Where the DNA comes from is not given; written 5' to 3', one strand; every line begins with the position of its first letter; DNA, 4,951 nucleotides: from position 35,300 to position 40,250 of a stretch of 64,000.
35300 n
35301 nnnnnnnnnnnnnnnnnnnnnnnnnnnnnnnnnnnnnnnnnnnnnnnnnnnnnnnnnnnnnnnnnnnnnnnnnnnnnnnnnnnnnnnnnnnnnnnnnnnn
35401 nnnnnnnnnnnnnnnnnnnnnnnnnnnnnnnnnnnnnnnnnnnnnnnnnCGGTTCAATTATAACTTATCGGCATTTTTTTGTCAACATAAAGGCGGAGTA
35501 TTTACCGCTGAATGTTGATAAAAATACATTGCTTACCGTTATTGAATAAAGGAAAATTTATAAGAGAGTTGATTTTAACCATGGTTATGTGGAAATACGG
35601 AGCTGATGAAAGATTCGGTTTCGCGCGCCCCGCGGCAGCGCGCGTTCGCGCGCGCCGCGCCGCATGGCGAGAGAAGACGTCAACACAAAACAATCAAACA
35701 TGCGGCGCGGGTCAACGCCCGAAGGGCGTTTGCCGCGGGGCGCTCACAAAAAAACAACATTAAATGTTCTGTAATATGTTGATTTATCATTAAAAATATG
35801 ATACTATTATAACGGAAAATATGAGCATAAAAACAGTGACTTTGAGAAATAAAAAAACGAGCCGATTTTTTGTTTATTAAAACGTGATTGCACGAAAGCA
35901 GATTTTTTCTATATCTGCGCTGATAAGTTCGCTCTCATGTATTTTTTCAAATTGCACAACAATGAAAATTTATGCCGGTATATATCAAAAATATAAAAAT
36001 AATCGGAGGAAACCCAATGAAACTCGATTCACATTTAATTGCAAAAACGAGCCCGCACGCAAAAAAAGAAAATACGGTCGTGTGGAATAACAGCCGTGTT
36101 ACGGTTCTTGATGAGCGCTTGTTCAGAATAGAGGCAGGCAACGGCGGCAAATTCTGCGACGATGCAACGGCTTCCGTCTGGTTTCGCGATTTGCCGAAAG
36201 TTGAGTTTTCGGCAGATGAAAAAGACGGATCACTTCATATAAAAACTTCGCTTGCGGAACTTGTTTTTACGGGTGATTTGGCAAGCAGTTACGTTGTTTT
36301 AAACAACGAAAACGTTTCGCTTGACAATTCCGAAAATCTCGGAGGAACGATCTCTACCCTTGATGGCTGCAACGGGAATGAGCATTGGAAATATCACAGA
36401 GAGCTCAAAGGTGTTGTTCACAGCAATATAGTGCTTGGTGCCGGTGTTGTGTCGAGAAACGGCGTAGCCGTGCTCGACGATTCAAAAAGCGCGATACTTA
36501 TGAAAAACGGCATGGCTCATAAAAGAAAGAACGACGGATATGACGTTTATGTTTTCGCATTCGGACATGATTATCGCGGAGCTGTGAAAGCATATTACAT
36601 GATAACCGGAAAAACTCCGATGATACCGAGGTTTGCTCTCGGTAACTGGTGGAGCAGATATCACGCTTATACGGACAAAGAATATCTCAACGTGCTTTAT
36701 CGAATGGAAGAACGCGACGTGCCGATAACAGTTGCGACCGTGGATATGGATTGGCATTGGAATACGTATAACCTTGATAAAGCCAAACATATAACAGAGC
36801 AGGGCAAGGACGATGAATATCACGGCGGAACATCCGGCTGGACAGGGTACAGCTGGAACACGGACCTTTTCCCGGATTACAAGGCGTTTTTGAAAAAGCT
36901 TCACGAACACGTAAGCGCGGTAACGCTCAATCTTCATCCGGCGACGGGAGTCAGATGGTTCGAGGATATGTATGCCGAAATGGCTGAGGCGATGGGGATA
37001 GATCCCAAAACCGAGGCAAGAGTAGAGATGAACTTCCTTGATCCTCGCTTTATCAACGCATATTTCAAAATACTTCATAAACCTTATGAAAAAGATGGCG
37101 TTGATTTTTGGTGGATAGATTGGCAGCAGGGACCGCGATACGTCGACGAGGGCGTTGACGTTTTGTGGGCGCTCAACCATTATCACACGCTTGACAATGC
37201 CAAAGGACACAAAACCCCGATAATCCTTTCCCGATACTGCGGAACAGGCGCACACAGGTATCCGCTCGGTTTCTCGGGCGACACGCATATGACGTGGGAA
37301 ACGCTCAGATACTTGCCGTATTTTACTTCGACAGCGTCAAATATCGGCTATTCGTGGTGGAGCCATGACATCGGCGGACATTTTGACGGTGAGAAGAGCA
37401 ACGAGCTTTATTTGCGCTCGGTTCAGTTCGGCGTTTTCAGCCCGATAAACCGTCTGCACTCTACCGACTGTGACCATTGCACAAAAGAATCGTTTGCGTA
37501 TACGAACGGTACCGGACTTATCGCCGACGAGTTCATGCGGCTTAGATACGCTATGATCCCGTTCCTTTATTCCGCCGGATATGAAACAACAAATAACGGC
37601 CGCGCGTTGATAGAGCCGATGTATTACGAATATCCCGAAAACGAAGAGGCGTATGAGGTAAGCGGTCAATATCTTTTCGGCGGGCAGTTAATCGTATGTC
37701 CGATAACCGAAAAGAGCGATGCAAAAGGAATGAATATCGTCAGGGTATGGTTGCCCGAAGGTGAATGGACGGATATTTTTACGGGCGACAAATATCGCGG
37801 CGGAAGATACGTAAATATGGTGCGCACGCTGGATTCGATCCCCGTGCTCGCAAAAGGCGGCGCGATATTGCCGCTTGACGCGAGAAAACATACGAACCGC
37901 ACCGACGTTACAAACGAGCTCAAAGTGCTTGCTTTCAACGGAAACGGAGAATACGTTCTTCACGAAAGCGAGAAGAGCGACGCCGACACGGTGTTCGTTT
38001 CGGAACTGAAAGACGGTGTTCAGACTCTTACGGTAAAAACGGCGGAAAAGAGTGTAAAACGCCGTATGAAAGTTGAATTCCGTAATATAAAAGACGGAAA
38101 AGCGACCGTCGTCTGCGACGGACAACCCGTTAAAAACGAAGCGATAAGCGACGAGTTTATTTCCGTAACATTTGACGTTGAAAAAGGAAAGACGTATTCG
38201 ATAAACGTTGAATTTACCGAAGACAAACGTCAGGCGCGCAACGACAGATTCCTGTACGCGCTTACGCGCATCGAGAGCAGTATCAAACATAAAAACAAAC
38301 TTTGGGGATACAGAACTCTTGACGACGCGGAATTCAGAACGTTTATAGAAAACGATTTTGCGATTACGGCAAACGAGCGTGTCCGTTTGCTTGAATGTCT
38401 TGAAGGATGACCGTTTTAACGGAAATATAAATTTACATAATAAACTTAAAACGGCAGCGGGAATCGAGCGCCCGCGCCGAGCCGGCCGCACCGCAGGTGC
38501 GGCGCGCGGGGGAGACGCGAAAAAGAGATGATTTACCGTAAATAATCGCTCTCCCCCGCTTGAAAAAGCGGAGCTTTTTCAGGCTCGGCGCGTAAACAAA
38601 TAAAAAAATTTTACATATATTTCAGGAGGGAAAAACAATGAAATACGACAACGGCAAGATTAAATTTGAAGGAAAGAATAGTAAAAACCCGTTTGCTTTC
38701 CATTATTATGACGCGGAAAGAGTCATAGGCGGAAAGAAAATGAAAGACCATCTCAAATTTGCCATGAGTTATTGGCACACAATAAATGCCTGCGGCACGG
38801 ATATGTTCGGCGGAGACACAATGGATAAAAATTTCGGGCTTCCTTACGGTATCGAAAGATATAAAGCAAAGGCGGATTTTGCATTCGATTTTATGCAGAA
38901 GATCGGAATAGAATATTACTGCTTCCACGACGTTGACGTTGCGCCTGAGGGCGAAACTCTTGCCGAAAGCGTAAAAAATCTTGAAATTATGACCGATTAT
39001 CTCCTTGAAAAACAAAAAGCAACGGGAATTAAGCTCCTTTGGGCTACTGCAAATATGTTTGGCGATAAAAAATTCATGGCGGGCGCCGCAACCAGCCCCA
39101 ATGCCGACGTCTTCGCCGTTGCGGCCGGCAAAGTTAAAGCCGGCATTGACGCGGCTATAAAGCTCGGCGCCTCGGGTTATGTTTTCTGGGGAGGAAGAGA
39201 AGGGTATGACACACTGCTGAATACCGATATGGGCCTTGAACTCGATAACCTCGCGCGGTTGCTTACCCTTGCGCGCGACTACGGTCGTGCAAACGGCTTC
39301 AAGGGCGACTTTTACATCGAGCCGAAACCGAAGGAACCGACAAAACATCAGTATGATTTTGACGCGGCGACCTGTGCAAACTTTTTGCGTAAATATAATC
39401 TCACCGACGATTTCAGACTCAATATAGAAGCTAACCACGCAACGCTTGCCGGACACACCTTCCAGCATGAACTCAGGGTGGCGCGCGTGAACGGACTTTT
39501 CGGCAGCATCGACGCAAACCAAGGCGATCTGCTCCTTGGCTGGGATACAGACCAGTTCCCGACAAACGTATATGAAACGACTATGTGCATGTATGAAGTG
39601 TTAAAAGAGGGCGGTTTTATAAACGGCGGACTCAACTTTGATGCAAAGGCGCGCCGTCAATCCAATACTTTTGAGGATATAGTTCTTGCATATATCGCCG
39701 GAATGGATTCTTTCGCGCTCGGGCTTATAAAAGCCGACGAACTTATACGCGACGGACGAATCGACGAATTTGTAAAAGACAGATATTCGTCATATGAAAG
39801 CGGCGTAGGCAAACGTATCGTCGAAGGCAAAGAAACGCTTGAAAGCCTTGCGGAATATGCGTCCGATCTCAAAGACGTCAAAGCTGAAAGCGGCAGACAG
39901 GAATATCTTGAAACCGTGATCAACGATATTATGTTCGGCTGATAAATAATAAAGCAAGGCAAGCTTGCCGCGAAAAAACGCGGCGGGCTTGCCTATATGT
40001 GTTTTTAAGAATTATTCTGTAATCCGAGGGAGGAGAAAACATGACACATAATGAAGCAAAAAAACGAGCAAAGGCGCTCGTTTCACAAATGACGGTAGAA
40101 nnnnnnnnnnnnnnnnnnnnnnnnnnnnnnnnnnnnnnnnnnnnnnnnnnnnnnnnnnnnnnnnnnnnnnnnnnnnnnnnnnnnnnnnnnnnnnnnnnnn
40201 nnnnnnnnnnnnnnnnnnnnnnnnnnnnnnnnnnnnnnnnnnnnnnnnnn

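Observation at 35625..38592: Two GC-rich ~120-nt elements with the same four-helix-junction fold but largely different sequence flank the GH31 gene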

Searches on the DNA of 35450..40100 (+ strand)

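Call 9: search_rna_families(source=window, start=35450, end=40100, threshold=evalue, max_evalue=10)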
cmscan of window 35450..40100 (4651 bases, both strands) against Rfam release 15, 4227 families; matches with E-value up to 10: 6.
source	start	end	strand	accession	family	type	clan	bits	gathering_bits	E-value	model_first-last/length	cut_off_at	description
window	39997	40079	+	RF00526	snoMe28S-U3344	Gene; snRNA; snoRNA; CD-box;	-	21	50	4.3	1-83/83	no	Small nucleolar RNA Me28S-U3344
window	39946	39999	-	RF03378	mir-7398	Gene; miRNA;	-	19.5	44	3.1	1-60/60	no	mir-7398 microRNA precursor family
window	36189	36217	+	RF04255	MIR8001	Gene; miRNA;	-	19.4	90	4.5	19-47/67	no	MIR8001 microRNA precursor family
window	36988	37043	+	RF01146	sR15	Gene; snRNA; snoRNA; CD-box;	-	19.3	40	3.7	1-65/65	no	Small nucleolar RNA sR15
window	35653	35701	+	RF03020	RT-17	Gene; sRNA;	-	18.2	40.4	7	1-95/95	no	RT-17 RNA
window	35588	35753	+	RF02690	BTH_s1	Gene; sRNA;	-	16.3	74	1.2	1-205/205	no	Burkholderia sRNA 1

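Call 35: build_rna_model(alignment_id=A5, structure=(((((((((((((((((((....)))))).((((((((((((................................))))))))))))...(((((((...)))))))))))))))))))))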
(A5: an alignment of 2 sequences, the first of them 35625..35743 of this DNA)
Model R1 built from alignment A5 (2 sequences, 119 columns); structure: as given.
model positions 119; base pairs 38; branch points 2; effective number of sequences 0.54; information 0.589 bits per position. Calibrated on 0.2 Mb of random sequence (short: E-values are rough).
structure used (alignment columns):
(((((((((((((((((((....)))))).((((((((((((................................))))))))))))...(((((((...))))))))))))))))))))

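Call 36: search_with_rna_model(model_id=R1, source=window, filters=off, max_evalue=10, show_alignments=3)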
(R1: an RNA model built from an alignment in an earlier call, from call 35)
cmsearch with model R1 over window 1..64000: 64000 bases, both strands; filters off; matches with E-value up to 10: 26.
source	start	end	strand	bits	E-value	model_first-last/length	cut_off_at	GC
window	35625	35743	+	149.8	3.3e-36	1-119/119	no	0.71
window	35625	35743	-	52.6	2.9e-11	1-119/119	no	0.71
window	38474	38591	+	38.7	1.1e-07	1-119/119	no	0.63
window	38474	38591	-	31.4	7.9e-06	1-119/119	no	0.63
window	24555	24651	+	14.8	0.14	1-119/119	no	0.68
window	17491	17586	-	14.7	0.15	1-119/119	no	0.42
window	2258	2285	-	13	0.41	1-119/119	no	0.57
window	24481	24624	-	12.9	0.45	1-119/119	no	0.6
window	2258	2285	+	12.6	0.53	1-119/119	no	0.57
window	28951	28978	+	10.3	2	1-119/119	no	0.46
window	11856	11883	+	10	2.5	1-119/119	no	0.57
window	11856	11883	-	10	2.5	1-119/119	no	0.57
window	21230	21303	+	9.9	2.6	1-119/119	no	0.43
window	39960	39991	+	9.8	2.8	1-119/119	no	0.62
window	28951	28978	-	9.7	2.9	1-119/119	no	0.46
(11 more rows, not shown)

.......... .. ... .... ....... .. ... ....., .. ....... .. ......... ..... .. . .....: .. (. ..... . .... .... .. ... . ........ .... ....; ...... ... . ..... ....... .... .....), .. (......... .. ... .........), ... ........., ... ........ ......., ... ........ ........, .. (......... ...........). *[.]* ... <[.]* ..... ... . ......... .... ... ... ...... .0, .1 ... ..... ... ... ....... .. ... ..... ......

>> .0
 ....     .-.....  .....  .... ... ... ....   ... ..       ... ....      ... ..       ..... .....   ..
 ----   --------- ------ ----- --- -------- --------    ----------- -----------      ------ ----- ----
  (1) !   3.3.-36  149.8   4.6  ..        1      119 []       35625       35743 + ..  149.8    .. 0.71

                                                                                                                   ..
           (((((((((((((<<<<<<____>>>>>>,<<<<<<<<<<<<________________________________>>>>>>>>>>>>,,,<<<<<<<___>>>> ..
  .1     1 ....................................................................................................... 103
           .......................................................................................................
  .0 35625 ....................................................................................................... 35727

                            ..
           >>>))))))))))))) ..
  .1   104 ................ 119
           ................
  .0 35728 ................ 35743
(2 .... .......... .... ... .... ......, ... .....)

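Call 37: search_with_rna_model(model_id=R1, sources=[L001, L002, L003, L004, L005, L006, L007, L008, L009, L010, L011, L012, L013, L014, L015, L016, L017, L018, L019, L020, L021, L022, L023, L024, L025, L026, L027, L028, L029, L030, L031, L032, L033, L034, L035, L036, L037, L038, L039, L040, L041, L042, L043, L044, L045, L046, L047, L048, L049, L050, L051, L052, L053, L054, L055, L056, L057, L058, L059, L060, L061, L062, L063, L064, L065, L066, L067, L068, L069, L070, L071, L072, L073, L074, L075, L076, L077, L078, L079, L080, L084, L085, L086], max_evalue=10, show_alignments=2)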
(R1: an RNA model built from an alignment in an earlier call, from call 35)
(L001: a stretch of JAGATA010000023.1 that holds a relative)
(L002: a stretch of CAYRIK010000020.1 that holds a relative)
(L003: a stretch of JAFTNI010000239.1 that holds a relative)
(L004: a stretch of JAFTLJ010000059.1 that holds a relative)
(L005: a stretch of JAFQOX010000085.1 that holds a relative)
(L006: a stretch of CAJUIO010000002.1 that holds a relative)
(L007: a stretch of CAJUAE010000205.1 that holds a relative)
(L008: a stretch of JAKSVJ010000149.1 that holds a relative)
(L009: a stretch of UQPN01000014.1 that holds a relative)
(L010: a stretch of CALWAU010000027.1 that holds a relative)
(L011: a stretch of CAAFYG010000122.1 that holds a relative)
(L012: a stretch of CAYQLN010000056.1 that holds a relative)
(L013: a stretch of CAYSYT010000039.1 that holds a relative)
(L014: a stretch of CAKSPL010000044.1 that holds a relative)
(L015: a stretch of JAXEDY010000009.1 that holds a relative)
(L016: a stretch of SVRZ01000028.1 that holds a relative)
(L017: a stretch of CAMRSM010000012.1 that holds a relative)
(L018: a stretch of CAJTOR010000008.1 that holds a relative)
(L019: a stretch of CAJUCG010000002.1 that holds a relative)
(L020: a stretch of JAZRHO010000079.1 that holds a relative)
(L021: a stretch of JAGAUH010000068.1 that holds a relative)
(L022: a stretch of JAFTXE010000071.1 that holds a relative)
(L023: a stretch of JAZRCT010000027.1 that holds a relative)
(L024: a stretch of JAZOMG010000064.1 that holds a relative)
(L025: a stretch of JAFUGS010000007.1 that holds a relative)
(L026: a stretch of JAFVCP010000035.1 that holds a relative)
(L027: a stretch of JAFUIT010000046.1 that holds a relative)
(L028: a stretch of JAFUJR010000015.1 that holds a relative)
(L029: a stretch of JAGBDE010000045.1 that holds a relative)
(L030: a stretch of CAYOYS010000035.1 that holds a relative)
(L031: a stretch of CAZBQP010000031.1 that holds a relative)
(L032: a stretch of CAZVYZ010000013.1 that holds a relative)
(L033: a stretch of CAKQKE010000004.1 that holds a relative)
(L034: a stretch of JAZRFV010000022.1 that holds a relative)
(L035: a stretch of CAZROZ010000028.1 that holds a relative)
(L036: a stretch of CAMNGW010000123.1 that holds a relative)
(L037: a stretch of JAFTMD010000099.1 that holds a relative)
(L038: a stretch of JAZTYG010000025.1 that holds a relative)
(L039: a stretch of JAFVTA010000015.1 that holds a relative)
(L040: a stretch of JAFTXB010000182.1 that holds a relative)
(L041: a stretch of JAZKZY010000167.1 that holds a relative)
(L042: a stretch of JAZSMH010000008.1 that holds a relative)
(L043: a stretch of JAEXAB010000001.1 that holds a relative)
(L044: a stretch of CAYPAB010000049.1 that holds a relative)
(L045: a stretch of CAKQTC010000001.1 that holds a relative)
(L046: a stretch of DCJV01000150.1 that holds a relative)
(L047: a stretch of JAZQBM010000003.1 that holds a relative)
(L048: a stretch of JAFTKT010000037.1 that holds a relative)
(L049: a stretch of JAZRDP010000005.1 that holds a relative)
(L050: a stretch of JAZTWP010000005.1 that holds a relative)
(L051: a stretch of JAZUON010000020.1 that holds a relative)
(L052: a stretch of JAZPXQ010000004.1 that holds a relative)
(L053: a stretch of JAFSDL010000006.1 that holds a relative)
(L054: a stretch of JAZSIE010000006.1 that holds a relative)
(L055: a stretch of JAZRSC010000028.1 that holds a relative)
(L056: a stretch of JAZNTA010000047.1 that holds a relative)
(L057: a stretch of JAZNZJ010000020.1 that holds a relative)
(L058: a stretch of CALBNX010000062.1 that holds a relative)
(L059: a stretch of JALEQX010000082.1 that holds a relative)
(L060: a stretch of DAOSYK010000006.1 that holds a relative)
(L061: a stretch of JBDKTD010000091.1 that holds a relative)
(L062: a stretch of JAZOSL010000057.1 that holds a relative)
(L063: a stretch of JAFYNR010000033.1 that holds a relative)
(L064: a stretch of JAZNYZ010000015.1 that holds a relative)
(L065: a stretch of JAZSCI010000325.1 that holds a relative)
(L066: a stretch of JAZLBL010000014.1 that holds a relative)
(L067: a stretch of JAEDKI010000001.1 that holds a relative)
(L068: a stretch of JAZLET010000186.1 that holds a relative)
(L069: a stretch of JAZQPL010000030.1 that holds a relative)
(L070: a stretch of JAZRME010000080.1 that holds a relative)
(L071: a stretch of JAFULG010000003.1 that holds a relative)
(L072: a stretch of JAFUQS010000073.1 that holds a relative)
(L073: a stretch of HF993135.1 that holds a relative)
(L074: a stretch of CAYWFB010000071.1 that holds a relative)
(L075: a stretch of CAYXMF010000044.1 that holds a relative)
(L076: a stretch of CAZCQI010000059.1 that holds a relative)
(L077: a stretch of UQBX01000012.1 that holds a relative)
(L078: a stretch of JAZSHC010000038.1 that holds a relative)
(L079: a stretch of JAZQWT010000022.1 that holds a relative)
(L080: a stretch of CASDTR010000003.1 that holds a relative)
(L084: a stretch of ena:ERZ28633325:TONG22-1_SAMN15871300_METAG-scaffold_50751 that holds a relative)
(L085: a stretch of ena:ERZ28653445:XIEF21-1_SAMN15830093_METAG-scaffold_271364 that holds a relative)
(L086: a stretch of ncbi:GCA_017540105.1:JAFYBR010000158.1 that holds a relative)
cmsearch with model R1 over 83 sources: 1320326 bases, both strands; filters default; matches with E-value up to 10: 0.
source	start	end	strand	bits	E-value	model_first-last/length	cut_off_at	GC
